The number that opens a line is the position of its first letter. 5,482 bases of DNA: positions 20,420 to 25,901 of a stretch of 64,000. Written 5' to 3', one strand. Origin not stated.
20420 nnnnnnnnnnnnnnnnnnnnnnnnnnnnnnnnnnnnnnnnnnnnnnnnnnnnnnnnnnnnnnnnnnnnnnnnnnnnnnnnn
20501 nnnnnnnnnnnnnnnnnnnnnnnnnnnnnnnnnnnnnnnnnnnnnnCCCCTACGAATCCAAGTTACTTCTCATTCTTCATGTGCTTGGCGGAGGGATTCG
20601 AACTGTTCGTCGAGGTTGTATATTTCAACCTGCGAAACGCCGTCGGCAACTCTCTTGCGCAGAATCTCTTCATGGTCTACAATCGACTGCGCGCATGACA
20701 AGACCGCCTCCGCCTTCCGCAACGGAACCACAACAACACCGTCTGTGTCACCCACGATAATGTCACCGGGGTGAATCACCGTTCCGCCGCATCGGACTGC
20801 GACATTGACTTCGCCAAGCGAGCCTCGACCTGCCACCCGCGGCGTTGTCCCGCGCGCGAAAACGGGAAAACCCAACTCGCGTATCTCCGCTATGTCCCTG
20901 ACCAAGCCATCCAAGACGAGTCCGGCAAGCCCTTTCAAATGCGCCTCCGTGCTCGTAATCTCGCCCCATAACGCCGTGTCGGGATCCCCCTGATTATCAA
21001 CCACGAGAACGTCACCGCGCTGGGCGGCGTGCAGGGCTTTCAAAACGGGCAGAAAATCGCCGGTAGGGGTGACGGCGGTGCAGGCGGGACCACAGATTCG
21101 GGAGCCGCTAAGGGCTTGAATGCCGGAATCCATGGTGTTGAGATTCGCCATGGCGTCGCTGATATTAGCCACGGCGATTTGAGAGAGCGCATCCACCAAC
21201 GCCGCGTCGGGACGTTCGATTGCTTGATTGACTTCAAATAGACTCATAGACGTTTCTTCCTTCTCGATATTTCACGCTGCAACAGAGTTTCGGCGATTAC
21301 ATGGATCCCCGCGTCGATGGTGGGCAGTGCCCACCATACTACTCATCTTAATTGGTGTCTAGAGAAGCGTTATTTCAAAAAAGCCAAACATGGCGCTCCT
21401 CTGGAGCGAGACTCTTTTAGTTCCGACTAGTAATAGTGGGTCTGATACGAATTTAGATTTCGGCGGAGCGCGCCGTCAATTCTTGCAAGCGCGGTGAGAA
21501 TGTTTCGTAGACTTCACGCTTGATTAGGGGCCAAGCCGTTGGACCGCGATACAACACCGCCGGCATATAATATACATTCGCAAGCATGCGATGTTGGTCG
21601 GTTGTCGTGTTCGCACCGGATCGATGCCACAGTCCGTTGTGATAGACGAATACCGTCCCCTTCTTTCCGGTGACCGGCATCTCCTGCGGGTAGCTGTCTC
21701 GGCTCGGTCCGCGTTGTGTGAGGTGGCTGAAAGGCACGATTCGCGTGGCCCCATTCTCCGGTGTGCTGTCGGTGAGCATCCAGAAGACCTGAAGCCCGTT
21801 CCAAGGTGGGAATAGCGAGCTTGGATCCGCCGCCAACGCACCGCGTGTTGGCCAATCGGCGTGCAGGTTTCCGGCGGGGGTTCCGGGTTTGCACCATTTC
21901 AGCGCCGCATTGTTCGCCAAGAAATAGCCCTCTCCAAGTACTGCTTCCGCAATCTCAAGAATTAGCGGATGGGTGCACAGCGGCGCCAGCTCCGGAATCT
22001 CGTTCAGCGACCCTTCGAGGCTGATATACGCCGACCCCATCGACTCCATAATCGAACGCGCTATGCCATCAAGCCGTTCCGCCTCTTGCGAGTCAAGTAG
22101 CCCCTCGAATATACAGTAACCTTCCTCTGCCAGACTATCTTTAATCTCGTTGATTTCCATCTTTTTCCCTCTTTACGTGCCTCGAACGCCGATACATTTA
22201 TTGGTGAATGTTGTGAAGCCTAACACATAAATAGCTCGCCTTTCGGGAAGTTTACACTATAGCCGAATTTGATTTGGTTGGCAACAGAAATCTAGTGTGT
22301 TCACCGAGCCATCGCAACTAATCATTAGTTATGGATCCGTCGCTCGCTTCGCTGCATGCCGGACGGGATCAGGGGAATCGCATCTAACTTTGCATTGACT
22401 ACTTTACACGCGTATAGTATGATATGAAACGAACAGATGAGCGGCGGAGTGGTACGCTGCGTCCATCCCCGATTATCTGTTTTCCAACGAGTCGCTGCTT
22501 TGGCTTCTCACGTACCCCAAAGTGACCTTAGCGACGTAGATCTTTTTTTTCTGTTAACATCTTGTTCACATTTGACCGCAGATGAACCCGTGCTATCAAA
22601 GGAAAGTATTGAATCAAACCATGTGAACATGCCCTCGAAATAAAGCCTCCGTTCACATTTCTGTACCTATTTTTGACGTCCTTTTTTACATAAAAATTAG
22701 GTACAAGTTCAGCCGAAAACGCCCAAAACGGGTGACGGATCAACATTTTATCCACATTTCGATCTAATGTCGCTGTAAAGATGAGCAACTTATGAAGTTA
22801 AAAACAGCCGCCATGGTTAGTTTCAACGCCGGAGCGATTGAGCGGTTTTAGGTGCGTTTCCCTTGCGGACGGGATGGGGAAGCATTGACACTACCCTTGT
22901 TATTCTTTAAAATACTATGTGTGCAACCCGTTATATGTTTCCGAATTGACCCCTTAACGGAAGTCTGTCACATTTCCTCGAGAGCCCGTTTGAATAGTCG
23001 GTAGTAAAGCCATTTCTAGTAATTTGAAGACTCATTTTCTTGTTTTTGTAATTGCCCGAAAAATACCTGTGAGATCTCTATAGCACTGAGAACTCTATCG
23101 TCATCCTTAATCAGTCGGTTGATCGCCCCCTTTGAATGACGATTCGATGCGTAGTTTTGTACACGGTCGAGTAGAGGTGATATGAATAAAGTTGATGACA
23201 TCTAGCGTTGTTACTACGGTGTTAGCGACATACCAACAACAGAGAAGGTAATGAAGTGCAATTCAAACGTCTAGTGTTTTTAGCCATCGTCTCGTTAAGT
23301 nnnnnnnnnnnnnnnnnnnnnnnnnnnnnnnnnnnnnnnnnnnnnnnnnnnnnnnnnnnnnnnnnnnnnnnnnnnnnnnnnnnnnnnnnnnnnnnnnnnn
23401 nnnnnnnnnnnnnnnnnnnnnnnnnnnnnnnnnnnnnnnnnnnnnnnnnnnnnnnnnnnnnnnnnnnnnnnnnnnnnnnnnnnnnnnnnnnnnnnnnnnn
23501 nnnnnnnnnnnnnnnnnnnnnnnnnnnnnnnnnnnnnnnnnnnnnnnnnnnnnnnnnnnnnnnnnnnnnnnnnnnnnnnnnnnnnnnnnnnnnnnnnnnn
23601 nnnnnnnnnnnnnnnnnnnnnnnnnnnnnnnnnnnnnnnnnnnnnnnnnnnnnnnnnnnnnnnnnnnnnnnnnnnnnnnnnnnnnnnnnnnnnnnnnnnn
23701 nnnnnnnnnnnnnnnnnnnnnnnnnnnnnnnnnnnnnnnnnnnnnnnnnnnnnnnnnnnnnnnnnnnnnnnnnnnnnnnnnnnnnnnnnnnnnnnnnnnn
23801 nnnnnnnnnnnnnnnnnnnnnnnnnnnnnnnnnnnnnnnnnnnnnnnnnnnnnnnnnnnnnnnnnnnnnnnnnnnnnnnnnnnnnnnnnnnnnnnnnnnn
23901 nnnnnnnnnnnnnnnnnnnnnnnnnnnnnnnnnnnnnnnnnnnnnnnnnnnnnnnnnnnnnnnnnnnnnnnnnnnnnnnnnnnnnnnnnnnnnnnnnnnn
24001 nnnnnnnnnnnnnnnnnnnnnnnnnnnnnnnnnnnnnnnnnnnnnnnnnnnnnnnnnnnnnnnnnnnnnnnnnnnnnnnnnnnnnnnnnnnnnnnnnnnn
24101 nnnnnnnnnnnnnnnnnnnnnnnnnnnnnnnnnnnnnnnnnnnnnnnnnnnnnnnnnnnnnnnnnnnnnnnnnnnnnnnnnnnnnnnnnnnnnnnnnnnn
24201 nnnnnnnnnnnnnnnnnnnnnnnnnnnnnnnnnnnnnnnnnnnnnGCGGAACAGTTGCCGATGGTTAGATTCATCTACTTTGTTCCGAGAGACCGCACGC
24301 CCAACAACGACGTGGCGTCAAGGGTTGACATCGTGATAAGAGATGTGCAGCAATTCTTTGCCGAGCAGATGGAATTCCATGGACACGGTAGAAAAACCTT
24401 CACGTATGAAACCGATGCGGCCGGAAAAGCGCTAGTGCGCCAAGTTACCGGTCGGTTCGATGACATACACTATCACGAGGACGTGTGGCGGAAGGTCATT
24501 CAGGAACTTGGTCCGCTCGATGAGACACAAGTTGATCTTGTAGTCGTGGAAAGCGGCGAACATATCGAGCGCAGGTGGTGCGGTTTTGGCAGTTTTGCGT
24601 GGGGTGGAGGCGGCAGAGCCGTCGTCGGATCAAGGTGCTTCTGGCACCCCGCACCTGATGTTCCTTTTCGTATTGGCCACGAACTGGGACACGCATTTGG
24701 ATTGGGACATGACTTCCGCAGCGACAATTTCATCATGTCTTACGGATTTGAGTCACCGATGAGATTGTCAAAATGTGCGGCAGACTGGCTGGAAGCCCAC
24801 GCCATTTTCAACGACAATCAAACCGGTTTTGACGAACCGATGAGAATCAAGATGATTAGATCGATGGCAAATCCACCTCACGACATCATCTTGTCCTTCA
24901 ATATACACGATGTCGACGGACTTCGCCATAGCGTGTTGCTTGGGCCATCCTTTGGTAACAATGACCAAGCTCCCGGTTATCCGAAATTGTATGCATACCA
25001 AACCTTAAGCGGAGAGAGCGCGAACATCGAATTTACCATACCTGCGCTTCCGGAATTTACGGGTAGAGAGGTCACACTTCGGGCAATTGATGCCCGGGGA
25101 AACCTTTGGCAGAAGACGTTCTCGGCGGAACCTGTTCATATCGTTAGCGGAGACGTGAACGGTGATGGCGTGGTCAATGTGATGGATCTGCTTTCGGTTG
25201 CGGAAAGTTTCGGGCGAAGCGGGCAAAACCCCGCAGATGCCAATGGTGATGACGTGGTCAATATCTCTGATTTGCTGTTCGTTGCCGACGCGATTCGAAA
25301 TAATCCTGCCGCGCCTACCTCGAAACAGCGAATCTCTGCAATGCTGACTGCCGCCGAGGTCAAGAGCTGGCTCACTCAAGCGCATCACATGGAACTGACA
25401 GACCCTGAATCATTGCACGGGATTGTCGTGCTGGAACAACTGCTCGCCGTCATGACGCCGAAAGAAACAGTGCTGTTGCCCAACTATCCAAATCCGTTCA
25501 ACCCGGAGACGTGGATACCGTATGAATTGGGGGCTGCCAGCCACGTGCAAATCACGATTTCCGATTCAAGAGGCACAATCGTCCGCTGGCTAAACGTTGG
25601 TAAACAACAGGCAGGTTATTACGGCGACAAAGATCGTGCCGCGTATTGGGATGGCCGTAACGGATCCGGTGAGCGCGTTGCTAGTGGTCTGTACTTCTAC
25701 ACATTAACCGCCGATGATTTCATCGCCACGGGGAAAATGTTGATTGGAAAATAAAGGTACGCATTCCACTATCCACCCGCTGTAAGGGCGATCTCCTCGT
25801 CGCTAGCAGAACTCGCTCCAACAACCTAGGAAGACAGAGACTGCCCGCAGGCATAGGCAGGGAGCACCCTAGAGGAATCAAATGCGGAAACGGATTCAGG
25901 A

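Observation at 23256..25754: WD40 propeller fused to a reprolysin-like metzincin, dockerin repeats and a T9SS-type C-terminal sorting domain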

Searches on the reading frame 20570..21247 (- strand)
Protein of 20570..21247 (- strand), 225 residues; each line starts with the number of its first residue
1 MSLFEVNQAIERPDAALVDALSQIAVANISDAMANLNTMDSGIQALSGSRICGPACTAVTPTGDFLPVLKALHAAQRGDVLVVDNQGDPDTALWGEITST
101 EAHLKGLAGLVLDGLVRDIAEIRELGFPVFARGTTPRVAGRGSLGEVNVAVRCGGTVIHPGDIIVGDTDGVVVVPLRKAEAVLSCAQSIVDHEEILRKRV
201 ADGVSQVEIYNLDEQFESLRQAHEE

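Call 15: search_protein_families(library=pfam, proteins=[window:20570-21247:-], max_evalue=0.00001)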
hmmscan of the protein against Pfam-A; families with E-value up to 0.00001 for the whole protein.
window:20570-21247:- (225 aa): 1 family
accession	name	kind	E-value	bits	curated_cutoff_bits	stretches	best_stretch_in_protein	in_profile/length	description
PF03737.21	RraA-like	-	2.3e-45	155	24.5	1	27-173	2-152/152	Aldolase/RraA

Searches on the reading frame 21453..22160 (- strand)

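Call 15: search_protein_families(library=pfam, proteins=[window:21453-22160:-], max_evalue=0.00001)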
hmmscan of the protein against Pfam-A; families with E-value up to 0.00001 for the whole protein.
window:21453-22160:- (235 aa): 1 family
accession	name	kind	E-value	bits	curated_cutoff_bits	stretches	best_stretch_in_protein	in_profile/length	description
PF05721.19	PhyH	-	2.9e-16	60.8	22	1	13-189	4-210/213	Phytanoyl-CoA dioxygenase (PhyH)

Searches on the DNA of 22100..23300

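Call 51: search_rna_families(source=window, start=22100, end=23300, threshold=evalue, max_evalue=1)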
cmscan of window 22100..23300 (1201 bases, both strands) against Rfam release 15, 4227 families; matches with E-value up to 1: 0.
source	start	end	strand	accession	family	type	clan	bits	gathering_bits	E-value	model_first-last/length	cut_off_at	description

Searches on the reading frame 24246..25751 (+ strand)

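Call 6: search_protein_families(library=pfam, proteins=[window:24246-25751:+], max_evalue=10)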
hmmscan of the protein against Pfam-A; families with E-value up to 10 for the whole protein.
window:24246-25751:+ (502 aa): 11 families
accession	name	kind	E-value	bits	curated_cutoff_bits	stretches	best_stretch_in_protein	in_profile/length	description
PF13860.13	FlgD_ig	-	9.7e-10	38.7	27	1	429-490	20-76/79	FlgD Ig-like domain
PF00404.24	Dockerin_1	-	1.5e-06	28.8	22.9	2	302-349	2-55/57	Dockerin type I domain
PF12044.14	Metallopep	-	2.2e-05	23.7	27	2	25-65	129-169/427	Putative peptidase family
PF13688.12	Reprolysin_5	-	0.0013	19.5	27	1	144-179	146-178/196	Metallo-peptidase family M12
PF18962.6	Por_Secre_tail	-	0.0062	17.2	27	1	414-456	2-35/75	Secretion system C-terminal sorting domain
PF13585.12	CHU_C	-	0.017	15.7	27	1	459-489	42-72/86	CHU_C Type IX secretion signal domain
PF13583.11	Reprolysin_4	-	0.044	13.9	22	1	136-160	135-156/203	Metallo-peptidase family M12B Reprolysin-like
PF13574.12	Reprolysin_2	-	0.063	13.6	27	1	143-160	129-146/195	Metallo-peptidase family M12B Reprolysin-like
PF10462.15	Peptidase_M66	-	0.085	12.3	20.6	1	143-160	196-213/306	Peptidase M66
PF00413.30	Peptidase_M10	-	0.19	12.1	24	1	144-164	113-133/159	Matrixin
PF13582.12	Reprolysin_3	-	0.64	11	22.4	1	143-156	110-123/123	Metallo-peptidase family M12B Reprolysin-like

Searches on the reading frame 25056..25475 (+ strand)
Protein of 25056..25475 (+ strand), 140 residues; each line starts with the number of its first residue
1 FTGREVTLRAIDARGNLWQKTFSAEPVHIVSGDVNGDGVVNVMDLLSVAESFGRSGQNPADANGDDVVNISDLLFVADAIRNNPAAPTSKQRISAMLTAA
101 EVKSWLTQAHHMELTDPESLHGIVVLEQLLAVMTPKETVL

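Call 6: search_protein_families(library=pfam, proteins=[window:25056-25475:+], max_evalue=10)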
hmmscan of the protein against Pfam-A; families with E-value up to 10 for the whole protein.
window:25056-25475:+ (140 aa): 5 families
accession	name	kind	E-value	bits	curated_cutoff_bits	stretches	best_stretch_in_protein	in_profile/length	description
PF00404.24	Dockerin_1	-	4.5e-08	33.6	22.9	2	32-79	2-55/57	Dockerin type I domain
PF13499.12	EF-hand_7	-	0.076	13.8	30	1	33-72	12-50/67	EF-hand domain pair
PF13405.12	EF-hand_6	-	0.083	13.1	25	1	33-53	10-30/30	EF-hand domain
PF00036.39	EF-hand_1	-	0.089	12.8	25.4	1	33-48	10-25/29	EF hand domain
PF13202.12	EF-hand_5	-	0.49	10.4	25.9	1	33-46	9-22/25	EF hand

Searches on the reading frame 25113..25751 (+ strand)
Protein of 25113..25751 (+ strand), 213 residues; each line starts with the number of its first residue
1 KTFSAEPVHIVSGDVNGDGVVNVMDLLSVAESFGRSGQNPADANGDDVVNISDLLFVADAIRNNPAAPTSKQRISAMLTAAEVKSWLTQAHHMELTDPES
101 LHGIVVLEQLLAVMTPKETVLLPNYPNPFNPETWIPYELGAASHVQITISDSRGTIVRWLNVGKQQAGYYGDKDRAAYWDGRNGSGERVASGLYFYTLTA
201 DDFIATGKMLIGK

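Call 60: predict_structure(alignment_id=A2)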
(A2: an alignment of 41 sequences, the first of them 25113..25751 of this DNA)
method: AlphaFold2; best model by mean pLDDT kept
length: 213 residues; sequences in the alignment: 41
mean_pLDDT: 85.6   pTM: 0.69
mean pLDDT of the five models: 85.6, 84.3, 83.4, 83.1, 81.9
residues with pLDDT >= 90: 121; 70-90: 68; 50-70: 6; < 50: 18
segments of 3 or more residues with pLDDT < 50: 1-9, 66-74
pLDDT, mean of each block of 10 residues (from residue 1): 41 82 91 89 89 86 54 61 90 90 93 90 85 94 97 97 94 90 94 96 96 84
secondary structure, 60 per line:
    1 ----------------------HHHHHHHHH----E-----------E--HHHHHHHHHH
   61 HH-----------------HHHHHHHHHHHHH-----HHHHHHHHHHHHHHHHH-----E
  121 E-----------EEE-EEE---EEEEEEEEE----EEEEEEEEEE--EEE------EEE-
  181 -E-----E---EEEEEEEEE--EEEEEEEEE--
elements in order: H23-31 H51-62 H80-92 H98-114 E133-135 E137-139 E143-151 E156-165 E168-170 E177-179 E192-200 E203-211

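Call 63: fold_search(model_id=the predicted structure, library=pdb)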
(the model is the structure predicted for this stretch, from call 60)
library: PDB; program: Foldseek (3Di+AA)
matches with E <= 10: 1473; with E <= 0.001: 18
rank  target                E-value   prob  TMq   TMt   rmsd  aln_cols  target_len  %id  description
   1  7eha_C                1.3e-05  1.00  0.26  0.34  12.6       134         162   22  Crystal structure of the flagellar hook cap from Salmonella enterica serovar Typhimurium (released 2021-11-24)
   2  7bhq_B                1.4e-05  1.00  0.27  0.28  21.1       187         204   21  In situ assembled Salmonella FlgD hook cap complex (released 2021-05-05)
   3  7eh9_A                3.0e-05  1.00  0.28  0.44   7.2       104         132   26  Crystal structure of the flagellar hook cap fragment from Salmonella enterica serovar Typhimurium (released 2021-11-24)
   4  7bhq_D                3.4e-05  1.00  0.28  0.29  25.0       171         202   20  In situ assembled Salmonella FlgD hook cap complex (released 2021-05-05)
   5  7eha_B                3.9e-05  1.00  0.29  0.36  13.6       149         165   20  Crystal structure of the flagellar hook cap from Salmonella enterica serovar Typhimurium (released 2021-11-24)
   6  7bhq_C                6.6e-05  1.00  0.27  0.29  22.9       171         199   20  In situ assembled Salmonella FlgD hook cap complex (released 2021-05-05)
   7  7eh9_B                8.0e-05  1.00  0.28  0.42   6.5        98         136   26  Crystal structure of the flagellar hook cap fragment from Salmonella enterica serovar Typhimurium (released 2021-11-24)
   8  7eha_A                8.0e-05  1.00  0.27  0.33  16.7       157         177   20  Crystal structure of the flagellar hook cap from Salmonella enterica serovar Typhimurium (released 2021-11-24)
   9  7eha_E                9.0e-05  1.00  0.27  0.34  13.1       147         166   20  Crystal structure of the flagellar hook cap from Salmonella enterica serovar Typhimurium (released 2021-11-24)
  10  3osv_D                1.5e-04  1.00  0.32  0.50   6.1       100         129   21  The crytsal structure of FLGD from P. Aeruginosa (released 2011-05-04)
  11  3osv_C                1.9e-04  1.00  0.30  0.46   6.6       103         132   20  The crytsal structure of FLGD from P. Aeruginosa (released 2011-05-04)
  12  3osv_A                2.2e-04  1.00  0.32  0.50   6.1       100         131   21  The crytsal structure of FLGD from P. Aeruginosa (released 2011-05-04)
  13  7bhq_A                2.7e-04  1.00  0.27  0.29  18.0       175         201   16  In situ assembled Salmonella FlgD hook cap complex (released 2021-05-05)
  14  8jmw_A                5.2e-04  1.00  0.31  0.14   5.7       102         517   16  Fibril form of serine peptidase Vpr (released 2023-12-06)
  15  3osv_B                5.5e-04  1.00  0.30  0.47   6.6       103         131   20  The crytsal structure of FLGD from P. Aeruginosa (released 2011-05-04)
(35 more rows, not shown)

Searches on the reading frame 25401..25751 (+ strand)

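Call 6: search_protein_families(library=pfam, proteins=[window:25401-25751:+], max_evalue=10)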
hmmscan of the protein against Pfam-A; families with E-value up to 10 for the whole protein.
window:25401-25751:+ (117 aa): 3 families
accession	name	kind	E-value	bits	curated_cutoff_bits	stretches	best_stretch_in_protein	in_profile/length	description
PF13860.13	FlgD_ig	-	1.3e-10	41.6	27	1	44-105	20-76/79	FlgD Ig-like domain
PF18962.6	Por_Secre_tail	-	0.00018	22.2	27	1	29-64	2-35/75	Secretion system C-terminal sorting domain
PF13585.12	CHU_C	-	0.0021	18.6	27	1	74-104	42-72/86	CHU_C Type IX secretion signal domain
